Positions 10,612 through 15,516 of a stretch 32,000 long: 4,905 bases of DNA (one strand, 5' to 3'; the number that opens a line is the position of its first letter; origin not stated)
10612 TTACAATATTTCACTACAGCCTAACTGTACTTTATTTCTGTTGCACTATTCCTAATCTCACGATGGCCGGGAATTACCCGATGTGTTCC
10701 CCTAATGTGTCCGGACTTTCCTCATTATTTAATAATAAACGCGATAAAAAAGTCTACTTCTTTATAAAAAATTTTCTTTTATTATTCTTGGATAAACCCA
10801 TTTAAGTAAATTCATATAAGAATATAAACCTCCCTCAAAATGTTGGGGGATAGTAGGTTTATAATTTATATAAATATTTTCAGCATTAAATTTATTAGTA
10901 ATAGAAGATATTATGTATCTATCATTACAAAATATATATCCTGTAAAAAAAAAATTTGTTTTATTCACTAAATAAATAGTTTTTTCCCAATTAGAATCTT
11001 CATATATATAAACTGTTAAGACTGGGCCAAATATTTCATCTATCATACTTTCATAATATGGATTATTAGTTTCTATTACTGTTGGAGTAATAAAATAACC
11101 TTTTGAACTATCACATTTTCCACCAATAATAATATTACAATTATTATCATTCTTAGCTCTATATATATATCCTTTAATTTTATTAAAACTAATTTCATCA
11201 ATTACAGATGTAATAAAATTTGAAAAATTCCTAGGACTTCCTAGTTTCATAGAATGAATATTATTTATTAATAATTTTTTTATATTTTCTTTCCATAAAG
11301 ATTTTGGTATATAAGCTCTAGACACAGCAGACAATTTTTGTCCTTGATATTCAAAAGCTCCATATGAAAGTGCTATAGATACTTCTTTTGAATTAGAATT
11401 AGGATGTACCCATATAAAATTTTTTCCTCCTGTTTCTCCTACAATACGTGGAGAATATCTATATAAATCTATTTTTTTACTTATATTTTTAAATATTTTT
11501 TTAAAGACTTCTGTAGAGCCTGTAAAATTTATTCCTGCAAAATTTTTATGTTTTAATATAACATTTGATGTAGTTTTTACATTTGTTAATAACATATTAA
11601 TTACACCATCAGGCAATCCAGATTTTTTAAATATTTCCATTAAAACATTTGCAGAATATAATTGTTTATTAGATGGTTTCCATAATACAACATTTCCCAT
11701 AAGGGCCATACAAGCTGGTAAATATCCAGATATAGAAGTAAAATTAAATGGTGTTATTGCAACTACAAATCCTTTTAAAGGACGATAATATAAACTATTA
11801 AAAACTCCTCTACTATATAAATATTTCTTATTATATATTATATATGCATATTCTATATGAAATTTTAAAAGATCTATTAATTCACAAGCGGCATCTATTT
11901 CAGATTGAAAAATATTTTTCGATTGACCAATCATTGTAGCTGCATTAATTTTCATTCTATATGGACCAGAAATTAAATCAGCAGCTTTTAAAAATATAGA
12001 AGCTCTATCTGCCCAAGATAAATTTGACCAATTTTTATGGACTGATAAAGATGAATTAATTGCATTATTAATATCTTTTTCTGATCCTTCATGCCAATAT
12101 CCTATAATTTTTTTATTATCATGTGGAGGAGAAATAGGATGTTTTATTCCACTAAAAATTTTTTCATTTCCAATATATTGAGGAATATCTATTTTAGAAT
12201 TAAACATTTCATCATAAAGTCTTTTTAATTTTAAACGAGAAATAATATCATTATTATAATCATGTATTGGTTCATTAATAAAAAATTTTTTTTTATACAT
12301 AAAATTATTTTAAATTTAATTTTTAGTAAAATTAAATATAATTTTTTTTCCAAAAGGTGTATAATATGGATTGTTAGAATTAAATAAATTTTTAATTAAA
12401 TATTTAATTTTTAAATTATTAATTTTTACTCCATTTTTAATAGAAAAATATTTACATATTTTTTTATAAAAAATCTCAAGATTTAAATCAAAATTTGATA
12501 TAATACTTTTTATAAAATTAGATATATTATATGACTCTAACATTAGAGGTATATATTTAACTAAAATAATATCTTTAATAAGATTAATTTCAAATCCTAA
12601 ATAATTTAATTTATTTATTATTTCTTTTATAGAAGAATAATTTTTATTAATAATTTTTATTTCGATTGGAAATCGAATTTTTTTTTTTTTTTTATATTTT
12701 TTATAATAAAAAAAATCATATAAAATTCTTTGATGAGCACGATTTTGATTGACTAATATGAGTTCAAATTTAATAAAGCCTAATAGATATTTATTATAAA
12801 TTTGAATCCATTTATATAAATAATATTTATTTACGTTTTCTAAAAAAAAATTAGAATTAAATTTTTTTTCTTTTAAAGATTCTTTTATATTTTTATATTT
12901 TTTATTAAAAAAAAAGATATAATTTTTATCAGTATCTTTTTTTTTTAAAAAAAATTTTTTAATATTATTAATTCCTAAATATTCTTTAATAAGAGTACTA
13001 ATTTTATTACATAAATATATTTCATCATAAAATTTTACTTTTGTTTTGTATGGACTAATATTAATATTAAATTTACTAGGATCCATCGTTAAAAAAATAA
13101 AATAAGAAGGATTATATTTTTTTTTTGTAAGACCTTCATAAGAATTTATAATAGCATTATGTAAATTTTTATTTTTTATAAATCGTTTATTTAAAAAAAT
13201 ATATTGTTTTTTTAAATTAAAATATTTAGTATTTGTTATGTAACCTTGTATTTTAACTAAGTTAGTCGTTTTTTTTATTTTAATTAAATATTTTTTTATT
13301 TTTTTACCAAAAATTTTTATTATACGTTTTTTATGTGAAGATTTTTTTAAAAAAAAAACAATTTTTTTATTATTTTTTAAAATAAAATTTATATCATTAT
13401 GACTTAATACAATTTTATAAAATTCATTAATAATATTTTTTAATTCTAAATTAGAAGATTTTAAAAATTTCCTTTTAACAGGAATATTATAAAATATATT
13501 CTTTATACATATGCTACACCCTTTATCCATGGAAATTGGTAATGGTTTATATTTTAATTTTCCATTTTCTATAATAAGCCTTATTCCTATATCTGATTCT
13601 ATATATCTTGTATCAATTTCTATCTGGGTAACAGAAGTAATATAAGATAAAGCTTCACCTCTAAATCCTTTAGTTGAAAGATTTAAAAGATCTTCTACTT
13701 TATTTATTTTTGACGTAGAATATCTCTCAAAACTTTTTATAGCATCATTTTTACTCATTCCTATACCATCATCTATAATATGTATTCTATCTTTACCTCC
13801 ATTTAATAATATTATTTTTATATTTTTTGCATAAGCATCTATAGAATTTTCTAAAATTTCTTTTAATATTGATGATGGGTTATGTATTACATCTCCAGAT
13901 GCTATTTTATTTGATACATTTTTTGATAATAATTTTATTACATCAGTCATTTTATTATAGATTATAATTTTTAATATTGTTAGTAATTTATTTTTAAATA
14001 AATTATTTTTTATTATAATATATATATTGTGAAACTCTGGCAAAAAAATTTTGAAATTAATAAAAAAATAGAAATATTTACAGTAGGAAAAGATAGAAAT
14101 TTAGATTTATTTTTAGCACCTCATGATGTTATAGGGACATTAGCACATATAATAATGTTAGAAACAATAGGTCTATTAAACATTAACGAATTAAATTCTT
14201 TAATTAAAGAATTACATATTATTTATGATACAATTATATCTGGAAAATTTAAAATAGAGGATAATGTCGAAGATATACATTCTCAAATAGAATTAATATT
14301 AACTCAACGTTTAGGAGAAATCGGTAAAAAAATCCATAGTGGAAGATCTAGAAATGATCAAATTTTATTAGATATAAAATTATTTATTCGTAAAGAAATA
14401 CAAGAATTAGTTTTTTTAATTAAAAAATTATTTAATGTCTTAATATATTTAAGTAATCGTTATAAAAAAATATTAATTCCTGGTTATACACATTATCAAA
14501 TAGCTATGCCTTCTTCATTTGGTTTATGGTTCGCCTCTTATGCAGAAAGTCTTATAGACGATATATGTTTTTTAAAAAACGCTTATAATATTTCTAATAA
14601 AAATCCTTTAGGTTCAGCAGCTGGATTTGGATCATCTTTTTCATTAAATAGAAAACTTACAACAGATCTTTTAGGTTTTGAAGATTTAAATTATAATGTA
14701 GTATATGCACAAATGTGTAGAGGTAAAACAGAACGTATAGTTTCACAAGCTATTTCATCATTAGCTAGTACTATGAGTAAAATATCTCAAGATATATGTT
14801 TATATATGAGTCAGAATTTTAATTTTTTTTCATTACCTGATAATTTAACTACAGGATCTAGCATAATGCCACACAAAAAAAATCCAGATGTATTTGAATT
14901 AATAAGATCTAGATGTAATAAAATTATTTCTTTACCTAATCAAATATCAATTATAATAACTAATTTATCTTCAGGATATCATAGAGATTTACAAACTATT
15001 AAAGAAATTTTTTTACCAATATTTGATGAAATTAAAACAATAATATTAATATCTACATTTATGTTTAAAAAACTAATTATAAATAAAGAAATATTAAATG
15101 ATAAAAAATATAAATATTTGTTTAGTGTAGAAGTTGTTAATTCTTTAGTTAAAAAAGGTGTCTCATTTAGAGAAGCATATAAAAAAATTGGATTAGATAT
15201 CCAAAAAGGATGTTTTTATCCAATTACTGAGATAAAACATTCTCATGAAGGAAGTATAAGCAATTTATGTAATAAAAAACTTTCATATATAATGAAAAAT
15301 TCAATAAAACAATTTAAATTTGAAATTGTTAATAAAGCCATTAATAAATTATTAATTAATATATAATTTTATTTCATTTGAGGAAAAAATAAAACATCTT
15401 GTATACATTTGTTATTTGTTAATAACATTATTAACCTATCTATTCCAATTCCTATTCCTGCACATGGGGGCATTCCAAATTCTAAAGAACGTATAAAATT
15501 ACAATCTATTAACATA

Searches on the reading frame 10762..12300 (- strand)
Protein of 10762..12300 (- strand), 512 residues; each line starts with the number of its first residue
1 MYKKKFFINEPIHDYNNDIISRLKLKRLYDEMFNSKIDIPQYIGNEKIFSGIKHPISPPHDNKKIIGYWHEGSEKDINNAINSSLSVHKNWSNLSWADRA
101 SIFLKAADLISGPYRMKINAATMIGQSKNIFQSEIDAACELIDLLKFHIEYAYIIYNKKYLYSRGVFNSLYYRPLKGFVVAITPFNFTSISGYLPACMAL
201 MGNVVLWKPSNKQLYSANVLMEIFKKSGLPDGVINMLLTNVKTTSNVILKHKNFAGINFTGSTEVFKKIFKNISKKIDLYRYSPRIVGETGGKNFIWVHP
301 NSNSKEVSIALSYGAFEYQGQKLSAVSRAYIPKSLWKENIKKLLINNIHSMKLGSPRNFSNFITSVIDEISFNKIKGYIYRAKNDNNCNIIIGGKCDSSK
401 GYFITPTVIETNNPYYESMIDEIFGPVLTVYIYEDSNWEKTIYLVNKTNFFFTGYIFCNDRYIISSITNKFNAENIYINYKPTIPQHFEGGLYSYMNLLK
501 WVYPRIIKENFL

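Call 44: search_protein_families(library=ncbifam, proteins=[window:10762-12300:-], max_evalue=0.00001)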
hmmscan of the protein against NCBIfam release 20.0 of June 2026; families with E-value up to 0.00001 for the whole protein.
window:10762-12300:- (512 aa): 38 families (the best 25 are shown)
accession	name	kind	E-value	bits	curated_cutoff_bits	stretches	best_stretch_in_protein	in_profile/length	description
TIGR01236.1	D1pyr5carbox1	equivalog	2.2e-166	554.6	613.6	1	9-511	2-521/533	L-glutamate gamma-semialdehyde dehydrogenase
NF002852.0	PRK03137.1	subfamily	2.7e-78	264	648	1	7-483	5-474/514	L-glutamate gamma-semialdehyde dehydrogenase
TIGR01237.1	D1pyr5carbox2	equivalog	7.2e-69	232.9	659.65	1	57-482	51-470/511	L-glutamate gamma-semialdehyde dehydrogenase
NF008869.0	PRK11904.1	equivalog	1.9e-53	181.6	747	1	36-479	551-984/1042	bifunctional proline dehydrogenase/L-glutamate gamma-semialdehyde dehydrogenase PutA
NF042993.1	AlphKGSA_gudD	equivalog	4.2e-49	167.6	770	1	55-480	22-440/481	alpha-ketoglutaric semialdehyde dehydrogenase GucD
NF008772.0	PRK11809.1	equivalog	5.1e-49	166.8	1750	1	47-479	654-1072/1318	trifunctional transcriptional regulator/proline dehydrogenase/L-glutamate gamma-semialdehyde dehydrogenase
TIGR01238.1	D1pyr5carbox3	equivalog_domain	8.3e-48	163.1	485.2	1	43-480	42-462/500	L-glutamate gamma-semialdehyde dehydrogenase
TIGR02299.1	HpaE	equivalog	5.5e-46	157.2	638.35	1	59-481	23-439/488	5-carboxymethyl-2-hydroxymuconate semialdehyde dehydrogenase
NF040792.1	glyc_ald_dh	equivalog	5.8e-45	154.1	760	1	64-481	27-436/488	D-glyceraldehyde dehydrogenase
NF010000.0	PRK13473.1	subfamily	1.6e-44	152.3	615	1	50-481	15-435/475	aminobutyraldehyde dehydrogenase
TIGR01804.1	BADH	equivalog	8.7e-44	149.8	668.6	1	62-485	22-439/467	betaine-aldehyde dehydrogenase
NF009725.0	PRK13252.1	equivalog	9.5e-40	136.4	593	1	64-481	33-442/488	betaine-aldehyde dehydrogenase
NF006916.0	PRK09407.1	equivalog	1e-39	136.6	521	1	54-479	36-450/526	succinic semialdehyde dehydrogenase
NF052305.1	DioxValDhHalo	equivalog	5e-38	131.2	750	1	57-481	25-441/483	2,5-dioxovalerate dehydrogenase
NF040648.1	lactal_redase_Meth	equivalog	2.1e-37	129.3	650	1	62-484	20-427/463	lactaldehyde dehydrogenase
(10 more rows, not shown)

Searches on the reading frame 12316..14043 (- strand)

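Call 44: search_protein_families(library=ncbifam, proteins=[window:12316-14043:-], max_evalue=0.00001)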
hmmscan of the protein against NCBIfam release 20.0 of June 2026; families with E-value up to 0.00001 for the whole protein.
window:12316-14043:- (575 aa): 8 families
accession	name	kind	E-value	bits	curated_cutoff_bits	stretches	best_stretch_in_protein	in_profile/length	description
TIGR00585.2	mutl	equivalog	7.5e-106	355.2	180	2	36-370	1-336/555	DNA mismatch repair endonuclease MutL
NF000949.0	PRK00095.1-2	equivalog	4.1e-84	283.8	750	2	34-359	5-328/634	DNA mismatch repair endonuclease MutL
NF000950.0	PRK00095.1-3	equivalog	1.3e-80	271.6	756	2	36-357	4-326/641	DNA mismatch repair endonuclease MutL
NF000953.0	PRK00095.2-4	equivalog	5.4e-77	260.1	693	1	35-354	2-326/611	DNA mismatch repair endonuclease MutL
NF000952.0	PRK00095.2-2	subfamily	5.7e-69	233.2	840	2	36-395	3-364/623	DNA mismatch repair endonuclease MutL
NF000948.0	PRK00095.1-1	equivalog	1.4e-66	225.8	701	1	36-367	3-340/625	DNA mismatch repair endonuclease MutL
NF000951.0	PRK00095.2-1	equivalog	1.1e-60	205.9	391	1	34-572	3-538/559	DNA mismatch repair endonuclease MutL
NF000954.0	PRK00095.2-5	equivalog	3.8e-53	180.8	937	1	34-360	5-332/588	DNA mismatch repair endonuclease MutL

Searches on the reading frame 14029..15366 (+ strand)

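Call 44: search_protein_families(library=ncbifam, proteins=[window:14029-15366:+], max_evalue=0.00001)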
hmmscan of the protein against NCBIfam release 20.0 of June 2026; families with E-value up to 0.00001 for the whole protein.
window:14029-15366:+ (445 aa): 18 families
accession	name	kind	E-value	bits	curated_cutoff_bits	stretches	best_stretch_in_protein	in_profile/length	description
TIGR00838.1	argH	equivalog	4.9e-91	306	279.5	1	4-389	2-388/455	argininosuccinate lyase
NF008964.0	PRK12308.1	equivalog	4.8e-69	233.3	657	1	1-393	1-394/624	argininosuccinate lyase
NF005000.0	PRK06389.1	equivalog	1.6e-51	175.8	388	1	1-394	1-386/434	argininosuccinate lyase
NF002563.0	PRK02186.1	subfamily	1.3e-39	136.2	625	1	39-392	447-802/890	argininosuccinate lyase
NF052535.1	CoM_syn_XcbC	exception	1.8e-28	99.6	575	1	36-303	42-305/495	2-phosphosulfolactate phosphatase XcbC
NF005218.0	PRK06705.1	equivalog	1e-26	93.8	883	1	39-385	47-395/502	argininosuccinate lyase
TIGR00928.1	purB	equivalog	2.2e-24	86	326.2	1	82-387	72-381/436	adenylosuccinate lyase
NF008909.0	PRK12273.1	subfamily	7.9e-16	58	510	1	104-307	139-350/474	aspartate ammonia-lyase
TIGR02426.1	protocat_pcaB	equivalog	9.9e-16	57.6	355.75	1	92-298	82-287/338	3-carboxy-cis,cis-muconate cycloisomerase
TIGR00839.1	aspA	equivalog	7.6e-14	51.5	681.2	1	102-307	132-345/468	aspartate ammonia-lyase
NF006554.0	PRK09053.1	equivalog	3.1e-13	49.3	595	1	97-286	98-288/453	3-carboxy-cis,cis-muconate cycloisomerase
NF006500.1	PRK08937.2-4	subfamily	4.7e-11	42.1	626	1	97-324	96-321/448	adenylosuccinate lyase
TIGR00979.1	fumC_II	equivalog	1.2e-10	40.8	664.75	1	106-343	135-375/458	class II fumarate hydratase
NF006764.0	PRK09285.1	equivalog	3.8e-10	38.8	446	1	93-291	108-309/456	adenylosuccinate lyase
NF004631.0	PRK05975.1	equivalog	5.7e-09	35.4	371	1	97-290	97-286/352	3-carboxy-cis,cis-muconate cycloisomerase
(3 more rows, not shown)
